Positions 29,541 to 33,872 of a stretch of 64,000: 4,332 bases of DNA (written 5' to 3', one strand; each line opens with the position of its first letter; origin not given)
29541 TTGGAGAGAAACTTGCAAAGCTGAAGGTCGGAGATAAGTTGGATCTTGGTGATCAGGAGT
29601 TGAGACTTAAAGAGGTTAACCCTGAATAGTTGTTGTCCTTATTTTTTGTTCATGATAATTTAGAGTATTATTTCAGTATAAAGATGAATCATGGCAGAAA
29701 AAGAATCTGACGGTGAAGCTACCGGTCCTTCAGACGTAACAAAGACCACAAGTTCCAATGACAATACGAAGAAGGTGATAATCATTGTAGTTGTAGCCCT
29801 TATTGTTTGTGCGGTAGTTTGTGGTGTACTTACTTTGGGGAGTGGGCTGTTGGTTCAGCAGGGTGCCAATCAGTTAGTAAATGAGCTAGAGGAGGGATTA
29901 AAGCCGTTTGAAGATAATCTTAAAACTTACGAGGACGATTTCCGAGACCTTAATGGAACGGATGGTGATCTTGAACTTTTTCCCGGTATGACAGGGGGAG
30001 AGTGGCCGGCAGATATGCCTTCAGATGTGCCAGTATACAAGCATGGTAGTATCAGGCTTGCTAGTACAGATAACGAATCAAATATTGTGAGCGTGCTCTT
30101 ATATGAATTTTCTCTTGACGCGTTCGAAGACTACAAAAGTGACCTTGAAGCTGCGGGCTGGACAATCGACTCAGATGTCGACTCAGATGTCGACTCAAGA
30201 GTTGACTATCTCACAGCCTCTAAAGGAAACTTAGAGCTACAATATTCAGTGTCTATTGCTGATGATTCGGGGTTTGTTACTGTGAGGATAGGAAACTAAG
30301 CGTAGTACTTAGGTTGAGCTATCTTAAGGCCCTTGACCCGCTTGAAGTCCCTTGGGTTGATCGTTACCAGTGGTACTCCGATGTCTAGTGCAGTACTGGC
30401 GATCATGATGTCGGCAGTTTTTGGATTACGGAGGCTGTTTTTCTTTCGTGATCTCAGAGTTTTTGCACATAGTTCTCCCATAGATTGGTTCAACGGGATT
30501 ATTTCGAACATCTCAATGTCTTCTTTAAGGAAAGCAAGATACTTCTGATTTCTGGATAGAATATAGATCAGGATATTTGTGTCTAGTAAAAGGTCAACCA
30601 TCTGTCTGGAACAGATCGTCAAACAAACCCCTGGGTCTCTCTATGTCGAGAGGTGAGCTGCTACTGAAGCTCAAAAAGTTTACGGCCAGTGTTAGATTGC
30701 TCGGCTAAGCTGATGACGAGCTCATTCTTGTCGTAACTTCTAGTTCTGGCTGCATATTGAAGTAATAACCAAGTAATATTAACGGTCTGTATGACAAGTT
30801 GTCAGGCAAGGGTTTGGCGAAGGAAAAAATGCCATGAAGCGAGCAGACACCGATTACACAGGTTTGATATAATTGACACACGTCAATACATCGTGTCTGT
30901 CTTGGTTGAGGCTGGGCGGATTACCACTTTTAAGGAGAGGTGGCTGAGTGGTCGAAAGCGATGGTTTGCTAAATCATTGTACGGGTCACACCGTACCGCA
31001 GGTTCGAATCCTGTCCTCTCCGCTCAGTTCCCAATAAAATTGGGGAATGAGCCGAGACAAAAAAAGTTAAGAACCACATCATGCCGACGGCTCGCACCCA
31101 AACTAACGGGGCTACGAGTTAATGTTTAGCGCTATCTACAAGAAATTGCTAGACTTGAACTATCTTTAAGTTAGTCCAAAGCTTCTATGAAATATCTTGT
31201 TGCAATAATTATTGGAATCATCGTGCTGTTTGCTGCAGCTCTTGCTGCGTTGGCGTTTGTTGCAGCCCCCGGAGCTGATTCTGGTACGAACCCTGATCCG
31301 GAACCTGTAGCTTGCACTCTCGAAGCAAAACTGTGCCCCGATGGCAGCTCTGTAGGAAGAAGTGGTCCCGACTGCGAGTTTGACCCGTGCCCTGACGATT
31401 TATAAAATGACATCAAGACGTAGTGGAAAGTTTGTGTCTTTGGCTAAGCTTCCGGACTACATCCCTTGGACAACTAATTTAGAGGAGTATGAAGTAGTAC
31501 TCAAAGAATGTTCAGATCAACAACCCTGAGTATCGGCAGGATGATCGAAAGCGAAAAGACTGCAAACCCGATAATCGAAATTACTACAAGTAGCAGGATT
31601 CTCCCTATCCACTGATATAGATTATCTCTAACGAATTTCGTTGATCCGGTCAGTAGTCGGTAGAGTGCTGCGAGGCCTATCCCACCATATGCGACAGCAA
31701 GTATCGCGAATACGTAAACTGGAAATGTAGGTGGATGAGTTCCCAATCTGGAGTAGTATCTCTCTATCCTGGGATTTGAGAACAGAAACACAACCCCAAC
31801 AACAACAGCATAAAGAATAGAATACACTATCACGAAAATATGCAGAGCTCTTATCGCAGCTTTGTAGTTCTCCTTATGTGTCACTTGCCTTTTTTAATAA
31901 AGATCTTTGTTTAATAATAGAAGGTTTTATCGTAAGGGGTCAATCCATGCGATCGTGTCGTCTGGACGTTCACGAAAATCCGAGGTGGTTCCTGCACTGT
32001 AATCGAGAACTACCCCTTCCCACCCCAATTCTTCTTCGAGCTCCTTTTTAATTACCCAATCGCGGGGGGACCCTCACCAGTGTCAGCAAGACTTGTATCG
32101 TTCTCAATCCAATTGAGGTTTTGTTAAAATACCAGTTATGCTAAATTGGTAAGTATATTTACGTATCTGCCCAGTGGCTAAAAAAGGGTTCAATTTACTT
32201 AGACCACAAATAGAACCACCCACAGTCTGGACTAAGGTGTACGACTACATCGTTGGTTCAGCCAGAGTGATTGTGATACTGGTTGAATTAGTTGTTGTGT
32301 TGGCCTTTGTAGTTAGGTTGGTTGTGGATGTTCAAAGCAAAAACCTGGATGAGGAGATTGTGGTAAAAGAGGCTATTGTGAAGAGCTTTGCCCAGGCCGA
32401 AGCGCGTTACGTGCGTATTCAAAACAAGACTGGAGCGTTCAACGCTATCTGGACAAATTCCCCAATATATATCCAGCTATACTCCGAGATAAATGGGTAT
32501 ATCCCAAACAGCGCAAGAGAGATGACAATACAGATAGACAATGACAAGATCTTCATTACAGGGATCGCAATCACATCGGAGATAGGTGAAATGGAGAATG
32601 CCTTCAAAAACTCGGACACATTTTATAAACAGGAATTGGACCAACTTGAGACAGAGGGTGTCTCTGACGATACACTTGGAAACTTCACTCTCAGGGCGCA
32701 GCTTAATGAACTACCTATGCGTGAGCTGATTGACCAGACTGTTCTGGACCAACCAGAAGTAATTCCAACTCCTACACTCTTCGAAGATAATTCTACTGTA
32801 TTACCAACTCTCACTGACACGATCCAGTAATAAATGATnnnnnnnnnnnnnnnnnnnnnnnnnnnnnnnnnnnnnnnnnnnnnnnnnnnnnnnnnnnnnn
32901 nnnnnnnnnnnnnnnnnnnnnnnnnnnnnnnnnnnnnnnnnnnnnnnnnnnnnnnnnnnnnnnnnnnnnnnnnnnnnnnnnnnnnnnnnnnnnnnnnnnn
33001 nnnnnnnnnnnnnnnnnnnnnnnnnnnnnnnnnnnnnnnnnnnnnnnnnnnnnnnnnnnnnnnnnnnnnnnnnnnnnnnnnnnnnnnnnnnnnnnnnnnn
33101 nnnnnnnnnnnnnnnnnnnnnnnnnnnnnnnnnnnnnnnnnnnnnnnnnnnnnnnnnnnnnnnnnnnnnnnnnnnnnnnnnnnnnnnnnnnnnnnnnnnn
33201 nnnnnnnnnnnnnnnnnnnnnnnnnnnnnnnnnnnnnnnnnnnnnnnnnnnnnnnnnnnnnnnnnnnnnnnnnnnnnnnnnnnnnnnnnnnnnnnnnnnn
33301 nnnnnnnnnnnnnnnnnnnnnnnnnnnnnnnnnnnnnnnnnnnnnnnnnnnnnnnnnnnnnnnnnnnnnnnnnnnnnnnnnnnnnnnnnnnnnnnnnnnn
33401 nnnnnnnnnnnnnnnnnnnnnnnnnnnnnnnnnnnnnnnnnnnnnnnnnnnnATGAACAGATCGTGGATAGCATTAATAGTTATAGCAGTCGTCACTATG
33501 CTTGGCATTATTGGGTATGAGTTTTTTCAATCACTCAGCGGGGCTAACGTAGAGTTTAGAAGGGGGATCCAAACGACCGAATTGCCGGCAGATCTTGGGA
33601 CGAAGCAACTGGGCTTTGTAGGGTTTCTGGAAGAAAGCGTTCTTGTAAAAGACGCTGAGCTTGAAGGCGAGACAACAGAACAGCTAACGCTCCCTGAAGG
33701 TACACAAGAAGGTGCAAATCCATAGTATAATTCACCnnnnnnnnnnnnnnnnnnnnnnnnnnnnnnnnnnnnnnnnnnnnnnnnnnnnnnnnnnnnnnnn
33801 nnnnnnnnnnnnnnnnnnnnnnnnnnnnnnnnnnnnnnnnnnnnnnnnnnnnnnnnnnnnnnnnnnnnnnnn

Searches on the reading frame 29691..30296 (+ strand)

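Call 3: search_protein_families(library=pfam, proteins=[window:29691-30296:+], max_evalue=1)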
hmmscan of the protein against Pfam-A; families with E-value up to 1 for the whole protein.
window:29691-30296:+ (202 aa): 4 families
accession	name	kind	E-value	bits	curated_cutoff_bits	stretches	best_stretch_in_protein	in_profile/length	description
PF08999.15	SP_C-Propep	-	0.0042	17.3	25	1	25-67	35-75/96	Surfactant protein C, N terminal propeptide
PF01917.21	Arch_flagellin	-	0.038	14.8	29.5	1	30-68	8-45/162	Archaebacterial flagellin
PF06097.16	DUF945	-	0.058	12.9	26.8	1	27-71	2-45/460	Bacterial protein of unknown function (DUF945)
PF24838.2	8xMP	-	0.27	11.5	30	1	22-77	45-100/136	Octameric membrane protein family (8xMP)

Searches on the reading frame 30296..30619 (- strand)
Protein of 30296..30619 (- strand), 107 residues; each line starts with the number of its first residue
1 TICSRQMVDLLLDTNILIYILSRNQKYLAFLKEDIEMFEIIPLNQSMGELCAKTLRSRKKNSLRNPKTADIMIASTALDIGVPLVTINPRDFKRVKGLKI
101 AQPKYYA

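Call 70: search_protein_families(library=pfam, proteins=[window:30296-30619:-], max_evalue=0.01)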
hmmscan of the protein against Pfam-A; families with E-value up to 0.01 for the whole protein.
window:30296-30619:- (107 aa): 1 family
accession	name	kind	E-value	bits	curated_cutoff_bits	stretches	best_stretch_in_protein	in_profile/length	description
PF01850.27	PIN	-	1.8e-07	32.2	23.6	1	37-97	66-119/120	PIN domain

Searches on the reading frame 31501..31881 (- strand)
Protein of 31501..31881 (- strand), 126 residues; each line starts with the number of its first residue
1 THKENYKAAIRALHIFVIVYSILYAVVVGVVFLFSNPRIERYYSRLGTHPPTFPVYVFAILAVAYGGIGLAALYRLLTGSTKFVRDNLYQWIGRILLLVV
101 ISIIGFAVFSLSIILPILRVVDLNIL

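Call 39: search_protein_families(library=pfam, proteins=[window:31501-31881:-], max_evalue=0.01)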
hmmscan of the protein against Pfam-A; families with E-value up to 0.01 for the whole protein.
window:31501-31881:- (126 aa): 1 family
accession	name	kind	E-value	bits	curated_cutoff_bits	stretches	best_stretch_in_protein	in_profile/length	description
PF15420.11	Abhydrolase_9_N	-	0.0048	17.4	27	1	14-104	49-138/208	Alpha/beta-hydrolase family N-terminus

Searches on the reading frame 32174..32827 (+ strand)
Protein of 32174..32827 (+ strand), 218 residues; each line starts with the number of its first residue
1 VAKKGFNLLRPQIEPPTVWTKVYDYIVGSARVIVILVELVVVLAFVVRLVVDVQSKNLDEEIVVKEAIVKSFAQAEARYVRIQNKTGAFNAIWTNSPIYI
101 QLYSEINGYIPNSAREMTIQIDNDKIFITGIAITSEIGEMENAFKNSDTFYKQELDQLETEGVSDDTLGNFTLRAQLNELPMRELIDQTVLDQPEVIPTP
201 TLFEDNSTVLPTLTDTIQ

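Call 3: search_protein_families(library=pfam, proteins=[window:32174-32827:+], max_evalue=1)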
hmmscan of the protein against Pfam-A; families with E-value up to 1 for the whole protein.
window:32174-32827:+ (218 aa): 1 family
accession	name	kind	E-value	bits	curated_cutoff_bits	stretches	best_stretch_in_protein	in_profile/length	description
PF05137.18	PilN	-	0.0015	18.9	22.8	1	110-177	10-78/78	Fimbrial assembly protein (PilN)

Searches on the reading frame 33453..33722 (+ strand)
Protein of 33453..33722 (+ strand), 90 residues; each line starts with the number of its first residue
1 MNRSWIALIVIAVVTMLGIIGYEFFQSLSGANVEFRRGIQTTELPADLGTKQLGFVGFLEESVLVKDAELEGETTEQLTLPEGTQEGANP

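Call 3: search_protein_families(library=pfam, proteins=[window:33453-33722:+], max_evalue=1)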
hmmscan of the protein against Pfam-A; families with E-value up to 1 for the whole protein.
window:33453-33722:+ (90 aa): 1 family
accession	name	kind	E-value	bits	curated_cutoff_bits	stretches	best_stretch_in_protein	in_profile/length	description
PF15990.10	UPF0767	-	0.11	13.1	27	1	3-40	10-47/83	UPF0767 family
